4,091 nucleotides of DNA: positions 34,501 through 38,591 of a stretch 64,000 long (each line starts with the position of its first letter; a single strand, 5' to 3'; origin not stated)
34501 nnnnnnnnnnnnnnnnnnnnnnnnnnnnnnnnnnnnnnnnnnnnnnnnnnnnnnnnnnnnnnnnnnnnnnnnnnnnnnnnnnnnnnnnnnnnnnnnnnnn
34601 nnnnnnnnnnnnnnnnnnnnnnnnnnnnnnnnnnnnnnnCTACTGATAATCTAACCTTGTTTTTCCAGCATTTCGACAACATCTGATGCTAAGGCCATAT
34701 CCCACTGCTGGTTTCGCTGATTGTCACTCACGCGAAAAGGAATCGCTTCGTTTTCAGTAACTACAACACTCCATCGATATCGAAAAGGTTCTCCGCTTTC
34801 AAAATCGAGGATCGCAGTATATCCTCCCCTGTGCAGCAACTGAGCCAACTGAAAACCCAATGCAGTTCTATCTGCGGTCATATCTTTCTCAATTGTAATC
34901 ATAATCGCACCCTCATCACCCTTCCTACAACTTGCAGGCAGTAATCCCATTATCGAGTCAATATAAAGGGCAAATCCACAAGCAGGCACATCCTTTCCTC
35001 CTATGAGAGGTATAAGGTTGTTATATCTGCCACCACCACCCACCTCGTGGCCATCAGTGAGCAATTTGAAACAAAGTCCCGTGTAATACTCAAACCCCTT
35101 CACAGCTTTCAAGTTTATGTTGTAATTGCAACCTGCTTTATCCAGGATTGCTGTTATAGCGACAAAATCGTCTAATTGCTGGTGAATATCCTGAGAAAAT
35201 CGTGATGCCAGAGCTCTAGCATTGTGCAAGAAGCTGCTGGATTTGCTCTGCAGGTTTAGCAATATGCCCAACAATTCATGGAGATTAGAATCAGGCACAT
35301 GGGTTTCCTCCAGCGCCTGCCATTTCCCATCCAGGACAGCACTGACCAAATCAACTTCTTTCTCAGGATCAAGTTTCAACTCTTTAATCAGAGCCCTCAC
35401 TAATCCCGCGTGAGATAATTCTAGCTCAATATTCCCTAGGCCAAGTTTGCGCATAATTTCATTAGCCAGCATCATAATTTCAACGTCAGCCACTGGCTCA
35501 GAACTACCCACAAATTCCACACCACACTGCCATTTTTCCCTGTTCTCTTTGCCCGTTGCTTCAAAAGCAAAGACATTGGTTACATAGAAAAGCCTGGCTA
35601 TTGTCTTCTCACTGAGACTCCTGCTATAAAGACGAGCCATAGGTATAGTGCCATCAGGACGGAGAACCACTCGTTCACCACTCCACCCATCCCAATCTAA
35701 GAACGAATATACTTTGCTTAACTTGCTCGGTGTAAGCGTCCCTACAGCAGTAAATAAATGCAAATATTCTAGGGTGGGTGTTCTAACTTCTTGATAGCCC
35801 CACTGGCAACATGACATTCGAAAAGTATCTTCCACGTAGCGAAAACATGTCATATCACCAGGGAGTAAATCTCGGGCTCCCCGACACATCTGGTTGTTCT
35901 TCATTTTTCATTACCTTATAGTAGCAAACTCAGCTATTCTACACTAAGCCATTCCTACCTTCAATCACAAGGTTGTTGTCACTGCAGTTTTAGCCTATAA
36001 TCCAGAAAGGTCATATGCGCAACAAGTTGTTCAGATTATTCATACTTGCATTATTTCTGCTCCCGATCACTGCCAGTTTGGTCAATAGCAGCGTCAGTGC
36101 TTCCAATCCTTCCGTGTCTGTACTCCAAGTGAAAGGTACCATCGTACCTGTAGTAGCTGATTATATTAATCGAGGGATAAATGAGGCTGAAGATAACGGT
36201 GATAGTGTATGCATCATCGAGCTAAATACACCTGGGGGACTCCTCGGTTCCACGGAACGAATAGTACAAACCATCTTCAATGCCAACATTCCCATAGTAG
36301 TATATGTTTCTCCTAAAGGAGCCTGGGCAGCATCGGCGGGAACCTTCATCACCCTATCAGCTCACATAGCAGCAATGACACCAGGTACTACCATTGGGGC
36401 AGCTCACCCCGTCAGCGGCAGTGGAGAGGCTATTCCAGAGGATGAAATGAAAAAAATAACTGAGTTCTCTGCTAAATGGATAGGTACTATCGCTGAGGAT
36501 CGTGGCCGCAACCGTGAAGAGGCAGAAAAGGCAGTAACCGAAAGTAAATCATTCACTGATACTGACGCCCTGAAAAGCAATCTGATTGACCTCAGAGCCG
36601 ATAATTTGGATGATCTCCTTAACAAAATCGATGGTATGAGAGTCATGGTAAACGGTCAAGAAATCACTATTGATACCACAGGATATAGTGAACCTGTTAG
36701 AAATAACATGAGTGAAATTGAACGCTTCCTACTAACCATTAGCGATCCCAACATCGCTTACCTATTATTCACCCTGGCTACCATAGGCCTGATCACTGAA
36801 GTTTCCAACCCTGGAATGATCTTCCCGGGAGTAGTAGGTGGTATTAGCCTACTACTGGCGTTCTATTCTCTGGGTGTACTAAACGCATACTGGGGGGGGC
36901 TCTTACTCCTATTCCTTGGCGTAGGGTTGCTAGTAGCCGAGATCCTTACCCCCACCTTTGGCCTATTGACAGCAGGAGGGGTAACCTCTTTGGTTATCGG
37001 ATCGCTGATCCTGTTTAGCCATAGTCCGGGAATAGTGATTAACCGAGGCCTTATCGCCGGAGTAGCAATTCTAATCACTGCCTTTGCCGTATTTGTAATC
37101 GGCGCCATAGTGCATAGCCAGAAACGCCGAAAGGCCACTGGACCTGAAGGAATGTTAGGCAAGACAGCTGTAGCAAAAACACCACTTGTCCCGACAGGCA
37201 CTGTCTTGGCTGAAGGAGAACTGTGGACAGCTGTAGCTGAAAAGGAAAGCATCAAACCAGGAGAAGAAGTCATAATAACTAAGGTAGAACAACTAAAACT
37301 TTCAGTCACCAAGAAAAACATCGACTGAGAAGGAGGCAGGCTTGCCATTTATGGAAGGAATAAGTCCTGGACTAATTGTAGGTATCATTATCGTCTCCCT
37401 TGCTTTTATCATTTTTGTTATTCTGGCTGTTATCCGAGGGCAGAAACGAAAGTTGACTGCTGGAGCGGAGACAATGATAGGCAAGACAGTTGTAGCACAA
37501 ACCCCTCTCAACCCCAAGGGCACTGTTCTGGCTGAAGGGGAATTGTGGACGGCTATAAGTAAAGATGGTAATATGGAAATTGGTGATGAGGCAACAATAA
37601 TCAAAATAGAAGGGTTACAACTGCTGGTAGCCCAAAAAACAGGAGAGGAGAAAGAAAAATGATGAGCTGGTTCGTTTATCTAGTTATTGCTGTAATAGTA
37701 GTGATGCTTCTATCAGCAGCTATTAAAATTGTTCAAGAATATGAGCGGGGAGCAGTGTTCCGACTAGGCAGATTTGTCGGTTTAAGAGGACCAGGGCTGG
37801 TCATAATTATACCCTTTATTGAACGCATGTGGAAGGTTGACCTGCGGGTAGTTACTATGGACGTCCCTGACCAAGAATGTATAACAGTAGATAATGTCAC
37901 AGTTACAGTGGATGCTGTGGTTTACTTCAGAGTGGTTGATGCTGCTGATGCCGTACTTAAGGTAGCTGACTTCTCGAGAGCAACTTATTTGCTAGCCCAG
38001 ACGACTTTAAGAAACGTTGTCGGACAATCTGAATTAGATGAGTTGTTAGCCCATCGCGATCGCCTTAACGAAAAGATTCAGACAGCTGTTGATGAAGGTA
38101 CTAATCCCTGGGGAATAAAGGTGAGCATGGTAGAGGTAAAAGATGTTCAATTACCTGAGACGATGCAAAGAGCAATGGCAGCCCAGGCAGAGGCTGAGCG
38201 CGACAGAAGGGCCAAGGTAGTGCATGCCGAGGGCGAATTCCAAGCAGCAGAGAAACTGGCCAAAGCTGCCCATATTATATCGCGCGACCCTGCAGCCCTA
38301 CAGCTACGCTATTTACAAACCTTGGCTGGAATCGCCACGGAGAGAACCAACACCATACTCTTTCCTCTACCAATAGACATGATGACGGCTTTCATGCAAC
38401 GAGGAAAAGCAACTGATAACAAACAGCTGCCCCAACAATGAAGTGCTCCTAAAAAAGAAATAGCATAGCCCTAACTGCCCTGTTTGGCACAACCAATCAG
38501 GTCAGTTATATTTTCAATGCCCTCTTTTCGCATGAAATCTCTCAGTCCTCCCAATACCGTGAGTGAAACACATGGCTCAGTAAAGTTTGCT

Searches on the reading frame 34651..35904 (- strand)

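Call 3: search_protein_families(library=pfam, proteins=[window:34651-35904:-], max_evalue=0.01)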
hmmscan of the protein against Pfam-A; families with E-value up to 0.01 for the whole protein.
window:34651-35904:- (417 aa): 1 family
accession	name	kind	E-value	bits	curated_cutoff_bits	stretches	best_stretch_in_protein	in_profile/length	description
PF13393.11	tRNA-synt_His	-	1.3e-57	195.9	25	1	9-318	1-308/308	Histidyl-tRNA synthetase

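Call 4: search_protein_families(library=ncbifam, proteins=[window:34651-35904:-], max_evalue=0.01)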
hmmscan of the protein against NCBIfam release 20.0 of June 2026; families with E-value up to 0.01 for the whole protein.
window:34651-35904:- (417 aa): 22 families
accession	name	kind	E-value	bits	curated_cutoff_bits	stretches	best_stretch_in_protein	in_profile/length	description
TIGR00442.1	hisS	equivalog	1.1e-64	219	286.75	1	6-370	2-360/406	histidine--tRNA ligase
TIGR00443.1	hisZ_biosyn_reg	equivalog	5e-62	209.8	271.65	1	11-322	1-312/314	ATP phosphoribosyltransferase regulatory subunit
NF008941.0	PRK12292.2-4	equivalog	1.1e-46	159.6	447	1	8-344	11-346/393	ATP phosphoribosyltransferase regulatory subunit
NF008940.0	PRK12292.2-3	equivalog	4.9e-44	150.7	450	1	7-356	6-354/404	ATP phosphoribosyltransferase regulatory subunit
NF008936.0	PRK12292.1-3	equivalog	1.1e-41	143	492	1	3-323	4-326/406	ATP phosphoribosyltransferase regulatory subunit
NF008935.0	PRK12292.1-1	equivalog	2.3e-37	128.9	350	1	11-342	11-334/382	ATP phosphoribosyltransferase regulatory subunit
NF008942.0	PRK12292.2-5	equivalog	2.8e-35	121.8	643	1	4-367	9-371/434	ATP phosphoribosyltransferase regulatory subunit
NF009086.0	PRK12421.1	equivalog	1.1e-29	103.5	318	1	11-343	14-343/389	ATP phosphoribosyltransferase regulatory subunit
NF008938.0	PRK12292.1-6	equivalog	6.8e-29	101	833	1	8-368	10-368/420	ATP phosphoribosyltransferase regulatory subunit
NF008953.0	PRK12295.1-6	equivalog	5.2e-28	98.1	384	2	26-182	17-167/384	ATP phosphoribosyltransferase regulatory subunit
NF008937.0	PRK12292.1-4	equivalog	2.6e-25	89.1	693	1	32-333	35-336/395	ATP phosphoribosyltransferase regulatory subunit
NF008945.0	PRK12292.3-3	equivalog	5.2e-25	88.3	409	1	8-325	4-306/368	ATP phosphoribosyltransferase regulatory subunit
NF008939.0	PRK12292.2-1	equivalog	7.1e-25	87.6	335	1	5-370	4-368/391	ATP phosphoribosyltransferase regulatory subunit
NF008943.0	PRK12292.3-1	equivalog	4.5e-20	72.1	690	1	5-353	25-361/403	ATP phosphoribosyltransferase regulatory subunit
NF009085.0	PRK12420.1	equivalog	4.9e-20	72.2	540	1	4-343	4-351/426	histidine--tRNA ligase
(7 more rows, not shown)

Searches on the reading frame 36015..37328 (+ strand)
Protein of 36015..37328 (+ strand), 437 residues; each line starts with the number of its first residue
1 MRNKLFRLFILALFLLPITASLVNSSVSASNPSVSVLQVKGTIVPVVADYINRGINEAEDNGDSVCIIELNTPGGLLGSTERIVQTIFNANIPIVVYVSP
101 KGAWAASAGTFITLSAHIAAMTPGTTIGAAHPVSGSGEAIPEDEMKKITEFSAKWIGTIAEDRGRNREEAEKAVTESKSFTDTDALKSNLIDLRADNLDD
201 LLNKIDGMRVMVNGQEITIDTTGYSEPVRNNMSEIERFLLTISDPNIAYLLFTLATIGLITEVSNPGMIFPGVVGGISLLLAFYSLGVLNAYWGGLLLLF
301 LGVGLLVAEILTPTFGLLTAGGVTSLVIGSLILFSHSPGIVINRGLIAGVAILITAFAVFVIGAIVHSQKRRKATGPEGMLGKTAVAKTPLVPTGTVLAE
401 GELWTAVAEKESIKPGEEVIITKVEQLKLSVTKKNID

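Call 65: search_protein_families(library=pfam, proteins=[window:36015-37328:+], max_evalue=0.001)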
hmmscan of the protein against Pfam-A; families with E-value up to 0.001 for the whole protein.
window:36015-37328:+ (437 aa): 4 families
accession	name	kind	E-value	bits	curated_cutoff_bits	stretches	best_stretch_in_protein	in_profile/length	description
PF25145.1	NfeD1b_N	-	4.1e-25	88.9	40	1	34-197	2-158/189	NfeD1b, N-terminal domain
PF24961.1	NfeD_membrane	-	2.1e-23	83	26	1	246-362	1-117/119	NfeD integral membrane domain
PF01957.25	NfeD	-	3.4e-14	53.2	29.1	1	378-433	2-57/57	NfeD-like C-terminal, partner-binding domain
PF00574.28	CLP_protease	-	9.8e-06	26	20.2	1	59-192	43-176/182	Clp protease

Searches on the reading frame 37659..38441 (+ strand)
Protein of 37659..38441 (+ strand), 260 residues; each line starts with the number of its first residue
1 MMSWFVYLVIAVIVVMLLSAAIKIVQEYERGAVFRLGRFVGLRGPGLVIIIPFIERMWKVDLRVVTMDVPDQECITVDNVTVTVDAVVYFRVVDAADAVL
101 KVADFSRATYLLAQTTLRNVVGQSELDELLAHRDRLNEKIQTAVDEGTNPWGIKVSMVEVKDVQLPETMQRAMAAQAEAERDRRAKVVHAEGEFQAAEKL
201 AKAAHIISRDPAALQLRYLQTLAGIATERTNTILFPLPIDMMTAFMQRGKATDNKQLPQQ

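Call 65: search_protein_families(library=pfam, proteins=[window:37659-38441:+], max_evalue=0.001)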
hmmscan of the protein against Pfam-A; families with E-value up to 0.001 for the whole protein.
window:37659-38441:+ (260 aa): 2 families
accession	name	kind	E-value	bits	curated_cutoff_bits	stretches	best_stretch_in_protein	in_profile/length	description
PF01145.31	Band_7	-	2.4e-39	135.7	23.6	1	23-193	1-175/176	SPFH domain / Band 7 family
PF13421.11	Band_7_1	-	4.8e-05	23.5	24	1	85-177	113-207/211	SPFH domain-Band 7 family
